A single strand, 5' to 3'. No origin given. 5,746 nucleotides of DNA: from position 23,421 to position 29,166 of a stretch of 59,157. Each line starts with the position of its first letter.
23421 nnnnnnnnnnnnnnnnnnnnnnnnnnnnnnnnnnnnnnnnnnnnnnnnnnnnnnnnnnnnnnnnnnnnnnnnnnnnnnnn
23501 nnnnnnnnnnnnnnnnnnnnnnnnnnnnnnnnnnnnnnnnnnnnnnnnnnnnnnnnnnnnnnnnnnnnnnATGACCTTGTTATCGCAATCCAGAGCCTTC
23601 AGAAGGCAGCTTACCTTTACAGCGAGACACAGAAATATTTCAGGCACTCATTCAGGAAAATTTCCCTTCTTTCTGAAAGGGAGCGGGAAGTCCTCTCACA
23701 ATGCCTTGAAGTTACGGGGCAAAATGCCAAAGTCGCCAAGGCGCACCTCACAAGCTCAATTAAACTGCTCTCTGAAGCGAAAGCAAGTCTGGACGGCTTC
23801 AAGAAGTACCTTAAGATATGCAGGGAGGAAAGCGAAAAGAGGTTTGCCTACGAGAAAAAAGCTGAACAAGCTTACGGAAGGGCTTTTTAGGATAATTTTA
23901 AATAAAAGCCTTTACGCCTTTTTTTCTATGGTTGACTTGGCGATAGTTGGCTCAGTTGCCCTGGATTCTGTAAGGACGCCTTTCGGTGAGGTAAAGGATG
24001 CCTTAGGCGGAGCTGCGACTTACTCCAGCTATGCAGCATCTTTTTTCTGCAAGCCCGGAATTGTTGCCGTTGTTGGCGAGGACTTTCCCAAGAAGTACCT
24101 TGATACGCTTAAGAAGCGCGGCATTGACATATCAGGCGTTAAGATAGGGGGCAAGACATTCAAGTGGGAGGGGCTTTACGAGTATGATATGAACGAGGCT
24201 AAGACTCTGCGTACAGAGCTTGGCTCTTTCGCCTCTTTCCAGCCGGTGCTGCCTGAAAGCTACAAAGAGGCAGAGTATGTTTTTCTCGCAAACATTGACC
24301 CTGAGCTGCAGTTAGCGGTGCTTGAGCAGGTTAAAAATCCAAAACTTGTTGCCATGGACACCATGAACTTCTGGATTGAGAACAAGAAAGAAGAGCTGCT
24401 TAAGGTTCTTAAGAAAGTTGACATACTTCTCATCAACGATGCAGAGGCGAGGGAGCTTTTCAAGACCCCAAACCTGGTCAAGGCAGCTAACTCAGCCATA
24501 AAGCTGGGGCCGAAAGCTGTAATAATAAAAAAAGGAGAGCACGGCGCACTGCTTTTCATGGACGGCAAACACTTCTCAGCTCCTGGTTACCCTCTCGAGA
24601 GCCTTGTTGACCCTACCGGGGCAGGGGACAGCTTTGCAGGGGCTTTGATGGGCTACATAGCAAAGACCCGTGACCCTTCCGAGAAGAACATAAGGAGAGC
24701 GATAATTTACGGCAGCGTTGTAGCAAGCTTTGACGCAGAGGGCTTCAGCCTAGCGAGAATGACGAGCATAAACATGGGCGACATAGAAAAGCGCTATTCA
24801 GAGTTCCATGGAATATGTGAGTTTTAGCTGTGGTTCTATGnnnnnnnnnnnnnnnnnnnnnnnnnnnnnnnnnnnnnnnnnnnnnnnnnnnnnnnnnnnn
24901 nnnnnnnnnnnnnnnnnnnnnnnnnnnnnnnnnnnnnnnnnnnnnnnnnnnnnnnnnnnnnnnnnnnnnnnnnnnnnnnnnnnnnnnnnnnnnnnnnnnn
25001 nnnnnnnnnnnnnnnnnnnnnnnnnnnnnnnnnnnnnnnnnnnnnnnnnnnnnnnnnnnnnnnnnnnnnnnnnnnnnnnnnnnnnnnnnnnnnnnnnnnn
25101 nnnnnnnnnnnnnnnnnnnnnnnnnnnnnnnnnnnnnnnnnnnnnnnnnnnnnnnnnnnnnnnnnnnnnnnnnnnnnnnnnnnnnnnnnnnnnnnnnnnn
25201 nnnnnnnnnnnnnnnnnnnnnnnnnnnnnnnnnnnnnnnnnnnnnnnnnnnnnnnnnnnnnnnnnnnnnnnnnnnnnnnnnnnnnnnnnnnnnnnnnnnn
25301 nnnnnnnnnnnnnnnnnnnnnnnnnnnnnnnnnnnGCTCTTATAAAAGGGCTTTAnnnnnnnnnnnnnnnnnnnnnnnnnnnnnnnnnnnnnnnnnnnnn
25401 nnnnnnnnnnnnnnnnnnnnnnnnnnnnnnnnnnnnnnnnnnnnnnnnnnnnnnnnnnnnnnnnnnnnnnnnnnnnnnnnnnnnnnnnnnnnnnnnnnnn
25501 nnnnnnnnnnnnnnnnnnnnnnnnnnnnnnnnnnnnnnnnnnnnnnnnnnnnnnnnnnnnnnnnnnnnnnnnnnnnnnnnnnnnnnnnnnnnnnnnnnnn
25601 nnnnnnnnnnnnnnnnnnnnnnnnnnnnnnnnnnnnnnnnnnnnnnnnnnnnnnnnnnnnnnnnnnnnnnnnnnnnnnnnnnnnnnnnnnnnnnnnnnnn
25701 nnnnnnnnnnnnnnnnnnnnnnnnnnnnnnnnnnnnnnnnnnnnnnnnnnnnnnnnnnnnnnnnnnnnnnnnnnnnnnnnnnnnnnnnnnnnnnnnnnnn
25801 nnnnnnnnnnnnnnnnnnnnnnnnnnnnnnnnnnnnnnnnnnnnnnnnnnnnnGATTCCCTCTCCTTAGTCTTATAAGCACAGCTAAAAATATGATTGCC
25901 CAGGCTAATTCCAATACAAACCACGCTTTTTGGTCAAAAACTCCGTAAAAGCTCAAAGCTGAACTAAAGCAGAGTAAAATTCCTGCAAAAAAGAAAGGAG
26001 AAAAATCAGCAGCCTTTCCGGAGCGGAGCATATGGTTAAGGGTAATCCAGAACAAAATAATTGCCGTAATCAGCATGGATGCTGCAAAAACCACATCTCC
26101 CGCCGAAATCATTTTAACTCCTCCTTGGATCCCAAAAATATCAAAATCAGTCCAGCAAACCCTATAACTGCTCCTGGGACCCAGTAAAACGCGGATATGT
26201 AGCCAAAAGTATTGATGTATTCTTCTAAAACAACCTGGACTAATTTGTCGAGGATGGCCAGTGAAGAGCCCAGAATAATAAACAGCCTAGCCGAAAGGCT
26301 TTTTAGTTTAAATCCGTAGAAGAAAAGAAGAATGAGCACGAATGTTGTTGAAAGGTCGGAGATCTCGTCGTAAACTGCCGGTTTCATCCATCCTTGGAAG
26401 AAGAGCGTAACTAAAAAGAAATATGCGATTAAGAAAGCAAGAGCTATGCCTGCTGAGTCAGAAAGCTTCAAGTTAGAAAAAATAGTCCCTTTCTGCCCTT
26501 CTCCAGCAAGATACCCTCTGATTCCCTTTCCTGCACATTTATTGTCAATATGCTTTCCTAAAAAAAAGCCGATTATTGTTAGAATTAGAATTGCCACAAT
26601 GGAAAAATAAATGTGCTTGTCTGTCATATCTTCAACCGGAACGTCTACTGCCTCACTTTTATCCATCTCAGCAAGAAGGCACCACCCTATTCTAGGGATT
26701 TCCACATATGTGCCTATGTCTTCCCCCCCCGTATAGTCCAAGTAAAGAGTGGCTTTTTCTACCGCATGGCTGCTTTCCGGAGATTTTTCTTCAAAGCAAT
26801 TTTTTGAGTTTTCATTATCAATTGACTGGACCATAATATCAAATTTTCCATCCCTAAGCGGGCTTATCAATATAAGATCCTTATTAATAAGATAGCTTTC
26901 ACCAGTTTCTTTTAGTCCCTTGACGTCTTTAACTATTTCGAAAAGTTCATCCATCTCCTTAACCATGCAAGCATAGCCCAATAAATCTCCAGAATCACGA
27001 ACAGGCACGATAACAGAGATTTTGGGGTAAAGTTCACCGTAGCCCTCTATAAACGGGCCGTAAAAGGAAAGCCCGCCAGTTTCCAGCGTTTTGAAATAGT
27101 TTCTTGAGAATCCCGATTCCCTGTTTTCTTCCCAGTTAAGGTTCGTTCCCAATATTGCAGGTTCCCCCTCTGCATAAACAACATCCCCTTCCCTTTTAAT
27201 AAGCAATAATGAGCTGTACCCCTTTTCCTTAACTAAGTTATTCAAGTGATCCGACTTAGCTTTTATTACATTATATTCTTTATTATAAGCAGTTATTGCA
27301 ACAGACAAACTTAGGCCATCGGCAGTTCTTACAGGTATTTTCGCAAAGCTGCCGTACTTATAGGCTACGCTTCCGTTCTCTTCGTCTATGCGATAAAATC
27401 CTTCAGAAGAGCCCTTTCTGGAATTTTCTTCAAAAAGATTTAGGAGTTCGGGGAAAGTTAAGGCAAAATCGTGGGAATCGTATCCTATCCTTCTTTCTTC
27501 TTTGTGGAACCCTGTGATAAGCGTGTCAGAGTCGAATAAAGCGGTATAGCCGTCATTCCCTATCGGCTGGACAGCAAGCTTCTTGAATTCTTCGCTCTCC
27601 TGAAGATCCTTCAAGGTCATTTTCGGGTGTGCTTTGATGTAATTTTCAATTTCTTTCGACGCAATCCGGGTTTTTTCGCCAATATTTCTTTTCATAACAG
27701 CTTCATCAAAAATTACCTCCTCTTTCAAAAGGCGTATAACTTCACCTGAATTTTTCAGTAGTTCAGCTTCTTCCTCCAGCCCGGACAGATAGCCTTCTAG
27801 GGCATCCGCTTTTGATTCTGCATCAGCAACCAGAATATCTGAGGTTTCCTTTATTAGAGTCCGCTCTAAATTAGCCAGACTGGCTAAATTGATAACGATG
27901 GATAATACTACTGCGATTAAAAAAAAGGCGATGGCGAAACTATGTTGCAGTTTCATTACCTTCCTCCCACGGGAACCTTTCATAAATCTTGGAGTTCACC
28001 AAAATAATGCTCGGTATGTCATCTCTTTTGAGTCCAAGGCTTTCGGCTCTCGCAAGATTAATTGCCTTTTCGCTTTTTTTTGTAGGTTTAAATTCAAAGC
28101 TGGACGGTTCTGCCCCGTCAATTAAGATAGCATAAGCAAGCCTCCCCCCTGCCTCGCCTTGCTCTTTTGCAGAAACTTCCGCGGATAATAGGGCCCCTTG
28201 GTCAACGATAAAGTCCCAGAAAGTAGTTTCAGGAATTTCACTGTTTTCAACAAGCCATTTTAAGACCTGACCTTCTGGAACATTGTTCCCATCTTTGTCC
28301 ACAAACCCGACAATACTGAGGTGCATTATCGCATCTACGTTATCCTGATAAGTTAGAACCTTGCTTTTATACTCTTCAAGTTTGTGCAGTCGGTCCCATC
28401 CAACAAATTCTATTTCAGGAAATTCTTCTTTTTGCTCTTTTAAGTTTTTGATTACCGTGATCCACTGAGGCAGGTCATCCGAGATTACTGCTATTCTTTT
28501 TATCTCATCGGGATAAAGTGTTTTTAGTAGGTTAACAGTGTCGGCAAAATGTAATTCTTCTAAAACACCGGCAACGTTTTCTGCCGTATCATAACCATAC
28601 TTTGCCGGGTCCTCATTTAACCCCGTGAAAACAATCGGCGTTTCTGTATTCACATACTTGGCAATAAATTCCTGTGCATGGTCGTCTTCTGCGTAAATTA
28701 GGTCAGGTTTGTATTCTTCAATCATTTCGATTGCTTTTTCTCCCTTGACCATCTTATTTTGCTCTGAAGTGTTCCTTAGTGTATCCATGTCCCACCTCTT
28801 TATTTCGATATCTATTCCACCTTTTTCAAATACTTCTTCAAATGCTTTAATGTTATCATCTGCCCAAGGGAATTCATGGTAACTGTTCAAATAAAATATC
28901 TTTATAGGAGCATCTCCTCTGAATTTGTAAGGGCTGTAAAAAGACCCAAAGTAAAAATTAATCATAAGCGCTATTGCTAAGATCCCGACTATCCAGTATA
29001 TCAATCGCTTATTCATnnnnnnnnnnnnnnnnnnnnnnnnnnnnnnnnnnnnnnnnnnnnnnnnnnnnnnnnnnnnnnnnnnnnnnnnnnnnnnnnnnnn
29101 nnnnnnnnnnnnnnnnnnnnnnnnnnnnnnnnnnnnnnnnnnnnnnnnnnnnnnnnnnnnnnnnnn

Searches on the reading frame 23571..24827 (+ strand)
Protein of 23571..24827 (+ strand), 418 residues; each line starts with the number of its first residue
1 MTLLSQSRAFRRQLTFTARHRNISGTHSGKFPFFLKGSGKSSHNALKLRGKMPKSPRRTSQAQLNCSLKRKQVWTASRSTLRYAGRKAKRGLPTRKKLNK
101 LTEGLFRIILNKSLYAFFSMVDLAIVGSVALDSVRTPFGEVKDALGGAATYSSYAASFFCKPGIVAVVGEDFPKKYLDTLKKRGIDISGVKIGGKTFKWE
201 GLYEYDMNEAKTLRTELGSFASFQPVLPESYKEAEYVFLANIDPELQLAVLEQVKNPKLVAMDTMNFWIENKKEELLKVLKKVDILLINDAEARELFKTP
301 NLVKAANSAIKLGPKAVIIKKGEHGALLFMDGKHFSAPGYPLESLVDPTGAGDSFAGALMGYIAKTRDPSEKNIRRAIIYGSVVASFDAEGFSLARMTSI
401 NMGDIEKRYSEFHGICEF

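Call 74: search_protein_families(library=pfam, proteins=[window:23571-24827:+])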
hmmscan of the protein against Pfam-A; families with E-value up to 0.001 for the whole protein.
window:23571-24827:+ (418 aa): 2 families
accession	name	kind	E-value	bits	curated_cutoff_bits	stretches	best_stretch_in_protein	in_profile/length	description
PF00294.29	PfkB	-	1.9e-28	100.1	25.8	1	141-387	32-288/302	pfkB family carbohydrate kinase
PF08543.17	Phos_pyr_kin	-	8.9e-06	25.7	27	1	252-378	88-225/246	Phosphomethylpyrimidine kinase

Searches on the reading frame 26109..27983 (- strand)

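Call 25: search_protein_families(library=pfam, proteins=[window:26109-27983:-])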
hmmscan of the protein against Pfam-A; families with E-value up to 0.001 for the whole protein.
window:26109-27983:- (624 aa): 1 family
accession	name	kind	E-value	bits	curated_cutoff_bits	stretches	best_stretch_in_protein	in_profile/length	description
PF02743.24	dCache_1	-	7.2e-11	42.5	45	1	240-434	53-235/240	Cache domain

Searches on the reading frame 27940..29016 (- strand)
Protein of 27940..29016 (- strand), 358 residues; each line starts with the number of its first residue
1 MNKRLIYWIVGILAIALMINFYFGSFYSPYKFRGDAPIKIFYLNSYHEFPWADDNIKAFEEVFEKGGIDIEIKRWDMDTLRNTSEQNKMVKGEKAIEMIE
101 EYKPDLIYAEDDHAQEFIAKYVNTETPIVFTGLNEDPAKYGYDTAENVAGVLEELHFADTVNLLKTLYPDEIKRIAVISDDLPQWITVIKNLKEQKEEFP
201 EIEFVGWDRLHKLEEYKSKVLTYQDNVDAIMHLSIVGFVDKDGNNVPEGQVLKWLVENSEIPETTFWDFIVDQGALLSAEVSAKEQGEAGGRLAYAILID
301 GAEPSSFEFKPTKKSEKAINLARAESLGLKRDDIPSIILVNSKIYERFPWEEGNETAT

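Call 74: search_protein_families(library=pfam, proteins=[window:27940-29016:-])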
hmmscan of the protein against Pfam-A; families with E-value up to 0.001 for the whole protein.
window:27940-29016:- (358 aa): 1 family
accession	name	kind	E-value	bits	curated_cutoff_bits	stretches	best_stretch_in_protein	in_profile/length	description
PF04392.18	ABC_sub_bind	-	4.7e-13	49.5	25.9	1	67-331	24-281/293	ABC transporter substrate binding protein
